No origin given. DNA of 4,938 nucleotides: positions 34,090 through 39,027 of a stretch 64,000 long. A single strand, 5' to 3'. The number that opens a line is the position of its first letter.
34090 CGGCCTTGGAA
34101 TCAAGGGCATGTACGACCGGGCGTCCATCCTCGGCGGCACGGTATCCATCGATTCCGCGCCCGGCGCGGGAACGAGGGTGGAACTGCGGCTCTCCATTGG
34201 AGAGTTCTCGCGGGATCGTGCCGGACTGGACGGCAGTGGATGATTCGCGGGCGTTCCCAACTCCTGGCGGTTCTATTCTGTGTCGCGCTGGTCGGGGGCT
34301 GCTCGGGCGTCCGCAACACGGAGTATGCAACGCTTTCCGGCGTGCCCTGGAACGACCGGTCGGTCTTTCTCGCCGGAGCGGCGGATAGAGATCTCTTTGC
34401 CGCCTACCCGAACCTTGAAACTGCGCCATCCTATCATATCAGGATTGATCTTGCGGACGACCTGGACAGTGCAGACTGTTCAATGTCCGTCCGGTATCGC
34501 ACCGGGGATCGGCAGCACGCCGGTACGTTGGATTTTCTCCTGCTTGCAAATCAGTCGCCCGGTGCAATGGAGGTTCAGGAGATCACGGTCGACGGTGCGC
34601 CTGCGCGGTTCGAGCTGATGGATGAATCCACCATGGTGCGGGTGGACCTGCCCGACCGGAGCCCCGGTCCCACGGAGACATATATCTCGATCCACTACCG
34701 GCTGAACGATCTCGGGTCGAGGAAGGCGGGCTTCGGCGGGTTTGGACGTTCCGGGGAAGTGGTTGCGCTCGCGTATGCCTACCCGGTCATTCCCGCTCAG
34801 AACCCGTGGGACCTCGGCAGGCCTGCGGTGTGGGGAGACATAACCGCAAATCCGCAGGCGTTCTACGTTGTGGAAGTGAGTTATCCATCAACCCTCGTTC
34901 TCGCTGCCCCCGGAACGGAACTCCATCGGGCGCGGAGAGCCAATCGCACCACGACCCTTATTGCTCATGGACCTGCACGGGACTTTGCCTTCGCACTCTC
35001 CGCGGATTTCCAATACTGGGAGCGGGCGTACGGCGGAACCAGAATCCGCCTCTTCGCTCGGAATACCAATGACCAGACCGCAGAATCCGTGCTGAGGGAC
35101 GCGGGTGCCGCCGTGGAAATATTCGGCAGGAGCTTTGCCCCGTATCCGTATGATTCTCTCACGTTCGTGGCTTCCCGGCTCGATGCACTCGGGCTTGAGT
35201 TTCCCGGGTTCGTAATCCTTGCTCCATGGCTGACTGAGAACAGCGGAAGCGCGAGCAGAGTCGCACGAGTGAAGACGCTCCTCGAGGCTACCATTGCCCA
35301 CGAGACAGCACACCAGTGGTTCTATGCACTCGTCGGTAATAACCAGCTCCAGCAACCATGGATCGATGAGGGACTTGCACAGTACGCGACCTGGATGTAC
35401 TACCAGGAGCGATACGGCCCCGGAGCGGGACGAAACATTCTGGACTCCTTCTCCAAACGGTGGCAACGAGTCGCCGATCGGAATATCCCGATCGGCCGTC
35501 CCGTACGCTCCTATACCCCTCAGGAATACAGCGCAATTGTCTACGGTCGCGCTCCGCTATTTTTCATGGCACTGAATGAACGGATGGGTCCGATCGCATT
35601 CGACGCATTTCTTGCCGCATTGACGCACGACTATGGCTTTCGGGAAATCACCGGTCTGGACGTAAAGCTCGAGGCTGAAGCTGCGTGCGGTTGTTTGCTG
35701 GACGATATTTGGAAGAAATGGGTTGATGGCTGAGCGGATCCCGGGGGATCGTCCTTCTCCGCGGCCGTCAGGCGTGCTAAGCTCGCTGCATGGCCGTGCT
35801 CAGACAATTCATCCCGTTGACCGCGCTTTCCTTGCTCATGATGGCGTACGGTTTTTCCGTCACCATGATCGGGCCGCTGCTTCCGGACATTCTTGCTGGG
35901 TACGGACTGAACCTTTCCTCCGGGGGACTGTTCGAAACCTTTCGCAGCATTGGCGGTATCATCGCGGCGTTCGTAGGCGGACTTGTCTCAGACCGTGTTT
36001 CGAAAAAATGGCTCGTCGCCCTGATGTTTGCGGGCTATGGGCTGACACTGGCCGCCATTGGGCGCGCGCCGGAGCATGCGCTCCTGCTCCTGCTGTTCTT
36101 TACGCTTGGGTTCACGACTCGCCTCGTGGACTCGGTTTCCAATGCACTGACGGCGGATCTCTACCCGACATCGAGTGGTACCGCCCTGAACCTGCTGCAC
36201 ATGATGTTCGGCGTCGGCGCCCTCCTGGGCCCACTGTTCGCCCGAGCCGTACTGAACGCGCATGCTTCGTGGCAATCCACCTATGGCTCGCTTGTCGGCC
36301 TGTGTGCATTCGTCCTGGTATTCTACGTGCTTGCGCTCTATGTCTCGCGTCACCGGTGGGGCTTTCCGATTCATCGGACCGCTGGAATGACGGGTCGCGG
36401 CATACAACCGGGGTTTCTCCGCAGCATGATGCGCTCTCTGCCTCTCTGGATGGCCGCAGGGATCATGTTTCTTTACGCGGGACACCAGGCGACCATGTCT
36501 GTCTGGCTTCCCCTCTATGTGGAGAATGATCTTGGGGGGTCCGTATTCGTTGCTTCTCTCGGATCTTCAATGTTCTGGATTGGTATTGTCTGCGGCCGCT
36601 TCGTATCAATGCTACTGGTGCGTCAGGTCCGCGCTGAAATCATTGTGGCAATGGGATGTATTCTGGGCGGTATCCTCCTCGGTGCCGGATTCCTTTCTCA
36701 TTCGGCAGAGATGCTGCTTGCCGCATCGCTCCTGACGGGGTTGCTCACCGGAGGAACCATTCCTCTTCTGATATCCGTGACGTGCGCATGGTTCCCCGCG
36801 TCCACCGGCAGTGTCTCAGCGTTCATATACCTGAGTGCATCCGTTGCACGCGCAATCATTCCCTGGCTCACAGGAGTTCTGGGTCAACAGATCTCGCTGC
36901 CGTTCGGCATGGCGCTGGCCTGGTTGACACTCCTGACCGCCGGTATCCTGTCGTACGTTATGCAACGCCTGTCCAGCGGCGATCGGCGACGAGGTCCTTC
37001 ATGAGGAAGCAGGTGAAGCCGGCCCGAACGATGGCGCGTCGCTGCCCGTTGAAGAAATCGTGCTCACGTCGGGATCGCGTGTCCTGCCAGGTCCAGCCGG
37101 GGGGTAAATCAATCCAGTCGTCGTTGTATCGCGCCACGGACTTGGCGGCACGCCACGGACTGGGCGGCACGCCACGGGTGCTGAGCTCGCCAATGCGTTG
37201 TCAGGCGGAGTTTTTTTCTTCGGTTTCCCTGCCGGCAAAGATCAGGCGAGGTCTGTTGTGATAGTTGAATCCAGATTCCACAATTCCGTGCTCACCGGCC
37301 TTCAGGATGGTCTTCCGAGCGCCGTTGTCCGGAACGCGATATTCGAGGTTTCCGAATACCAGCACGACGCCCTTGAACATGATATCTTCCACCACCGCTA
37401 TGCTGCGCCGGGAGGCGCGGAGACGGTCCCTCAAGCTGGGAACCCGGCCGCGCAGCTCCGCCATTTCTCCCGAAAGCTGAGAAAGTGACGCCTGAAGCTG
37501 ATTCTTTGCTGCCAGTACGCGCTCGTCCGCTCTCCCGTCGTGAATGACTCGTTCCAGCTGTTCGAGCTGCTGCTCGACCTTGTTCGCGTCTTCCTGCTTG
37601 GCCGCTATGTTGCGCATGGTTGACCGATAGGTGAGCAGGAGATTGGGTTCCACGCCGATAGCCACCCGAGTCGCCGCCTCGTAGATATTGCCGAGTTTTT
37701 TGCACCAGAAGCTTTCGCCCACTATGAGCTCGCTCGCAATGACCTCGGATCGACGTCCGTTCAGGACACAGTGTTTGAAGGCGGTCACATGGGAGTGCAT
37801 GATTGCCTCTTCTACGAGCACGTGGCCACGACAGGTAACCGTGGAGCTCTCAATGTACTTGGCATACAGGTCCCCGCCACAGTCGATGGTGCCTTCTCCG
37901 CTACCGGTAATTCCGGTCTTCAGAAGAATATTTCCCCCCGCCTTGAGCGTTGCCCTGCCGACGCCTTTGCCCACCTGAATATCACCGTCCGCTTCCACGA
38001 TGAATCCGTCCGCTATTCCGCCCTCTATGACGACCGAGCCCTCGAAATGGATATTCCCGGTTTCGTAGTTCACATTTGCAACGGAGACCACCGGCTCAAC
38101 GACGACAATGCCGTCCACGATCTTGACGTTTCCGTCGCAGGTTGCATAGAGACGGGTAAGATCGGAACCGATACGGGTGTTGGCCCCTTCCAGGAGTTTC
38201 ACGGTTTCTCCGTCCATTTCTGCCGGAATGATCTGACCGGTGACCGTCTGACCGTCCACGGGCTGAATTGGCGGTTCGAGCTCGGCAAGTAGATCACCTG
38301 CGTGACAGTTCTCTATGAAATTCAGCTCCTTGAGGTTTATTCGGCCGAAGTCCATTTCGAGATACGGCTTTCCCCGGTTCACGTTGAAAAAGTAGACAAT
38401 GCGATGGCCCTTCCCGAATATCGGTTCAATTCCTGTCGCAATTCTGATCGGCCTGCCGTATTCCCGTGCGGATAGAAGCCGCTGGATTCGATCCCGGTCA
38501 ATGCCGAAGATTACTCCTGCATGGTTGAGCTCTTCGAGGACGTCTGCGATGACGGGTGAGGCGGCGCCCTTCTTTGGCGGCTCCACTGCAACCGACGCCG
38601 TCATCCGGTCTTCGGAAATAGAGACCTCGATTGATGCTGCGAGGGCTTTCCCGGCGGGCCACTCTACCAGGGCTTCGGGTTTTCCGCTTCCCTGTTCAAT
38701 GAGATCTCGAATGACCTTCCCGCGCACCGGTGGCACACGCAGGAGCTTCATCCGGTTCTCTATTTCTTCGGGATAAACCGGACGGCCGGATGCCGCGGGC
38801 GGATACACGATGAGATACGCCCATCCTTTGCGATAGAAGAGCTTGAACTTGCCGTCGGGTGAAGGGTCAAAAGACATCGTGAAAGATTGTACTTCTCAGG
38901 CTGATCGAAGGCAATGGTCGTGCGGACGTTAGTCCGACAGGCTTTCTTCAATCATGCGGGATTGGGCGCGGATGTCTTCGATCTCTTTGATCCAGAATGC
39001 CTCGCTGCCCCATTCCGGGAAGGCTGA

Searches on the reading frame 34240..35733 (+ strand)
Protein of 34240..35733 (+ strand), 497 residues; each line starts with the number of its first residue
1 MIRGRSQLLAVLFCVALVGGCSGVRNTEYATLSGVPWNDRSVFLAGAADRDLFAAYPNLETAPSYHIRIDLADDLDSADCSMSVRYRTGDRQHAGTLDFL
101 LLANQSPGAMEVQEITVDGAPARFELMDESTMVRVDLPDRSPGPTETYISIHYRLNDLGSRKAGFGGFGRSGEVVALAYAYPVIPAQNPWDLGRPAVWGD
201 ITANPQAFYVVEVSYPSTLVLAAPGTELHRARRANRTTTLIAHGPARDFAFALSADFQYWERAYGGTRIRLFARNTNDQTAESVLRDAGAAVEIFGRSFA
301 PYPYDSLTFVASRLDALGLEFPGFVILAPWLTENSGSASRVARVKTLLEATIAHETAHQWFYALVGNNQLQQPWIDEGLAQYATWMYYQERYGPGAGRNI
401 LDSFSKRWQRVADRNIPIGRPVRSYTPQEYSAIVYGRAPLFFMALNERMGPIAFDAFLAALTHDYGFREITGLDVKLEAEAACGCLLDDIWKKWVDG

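Call 52: search_protein_families(library=pfam, proteins=[window:34240-35733:+], max_evalue=0.00001)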
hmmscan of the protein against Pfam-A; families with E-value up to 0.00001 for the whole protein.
window:34240-35733:+ (497 aa): 1 family
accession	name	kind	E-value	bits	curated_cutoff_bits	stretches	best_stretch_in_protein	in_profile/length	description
PF01433.26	Peptidase_M1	-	1.6e-14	54.5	27.7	1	300-494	19-218/218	Peptidase family M1 domain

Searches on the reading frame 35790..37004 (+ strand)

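Call 52: search_protein_families(library=pfam, proteins=[window:35790-37004:+], max_evalue=0.00001)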
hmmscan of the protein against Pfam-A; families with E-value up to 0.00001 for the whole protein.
window:35790-37004:+ (404 aa): 1 family
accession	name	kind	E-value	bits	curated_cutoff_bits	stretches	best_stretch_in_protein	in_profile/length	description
PF07690.21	MFS_1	-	7.8e-33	114.3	33.4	2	13-299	1-284/347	Major Facilitator Superfamily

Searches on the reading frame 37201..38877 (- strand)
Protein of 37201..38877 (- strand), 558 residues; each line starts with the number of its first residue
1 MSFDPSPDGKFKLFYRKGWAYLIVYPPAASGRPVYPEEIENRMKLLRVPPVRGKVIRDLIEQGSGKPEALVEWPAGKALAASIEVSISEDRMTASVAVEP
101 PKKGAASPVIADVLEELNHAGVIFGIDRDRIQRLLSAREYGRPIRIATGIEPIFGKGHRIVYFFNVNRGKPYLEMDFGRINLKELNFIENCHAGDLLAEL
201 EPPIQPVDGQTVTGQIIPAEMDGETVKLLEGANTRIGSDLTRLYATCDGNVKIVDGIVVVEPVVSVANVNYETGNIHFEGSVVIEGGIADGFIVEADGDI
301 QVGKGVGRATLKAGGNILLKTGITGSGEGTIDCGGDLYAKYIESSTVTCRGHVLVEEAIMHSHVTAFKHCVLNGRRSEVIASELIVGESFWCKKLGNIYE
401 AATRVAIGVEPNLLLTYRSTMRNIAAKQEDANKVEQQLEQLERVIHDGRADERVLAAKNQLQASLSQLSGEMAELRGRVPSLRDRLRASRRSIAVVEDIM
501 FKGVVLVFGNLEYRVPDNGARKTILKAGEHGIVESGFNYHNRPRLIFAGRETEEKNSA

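Call 52: search_protein_families(library=pfam, proteins=[window:37201-38877:-], max_evalue=0.00001)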
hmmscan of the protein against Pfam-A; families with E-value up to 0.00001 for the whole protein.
window:37201-38877:- (558 aa): 2 families
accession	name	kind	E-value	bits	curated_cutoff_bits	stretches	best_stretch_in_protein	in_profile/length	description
PF03961.19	FapA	-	3.8e-55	187.8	31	1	262-523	1-264/272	Flagellar Assembly Protein A beta solenoid domain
PF20250.3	FapA_N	-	2.4e-35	121.9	27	1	83-255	1-177/178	Flagellar Assembly Protein A N-terminal region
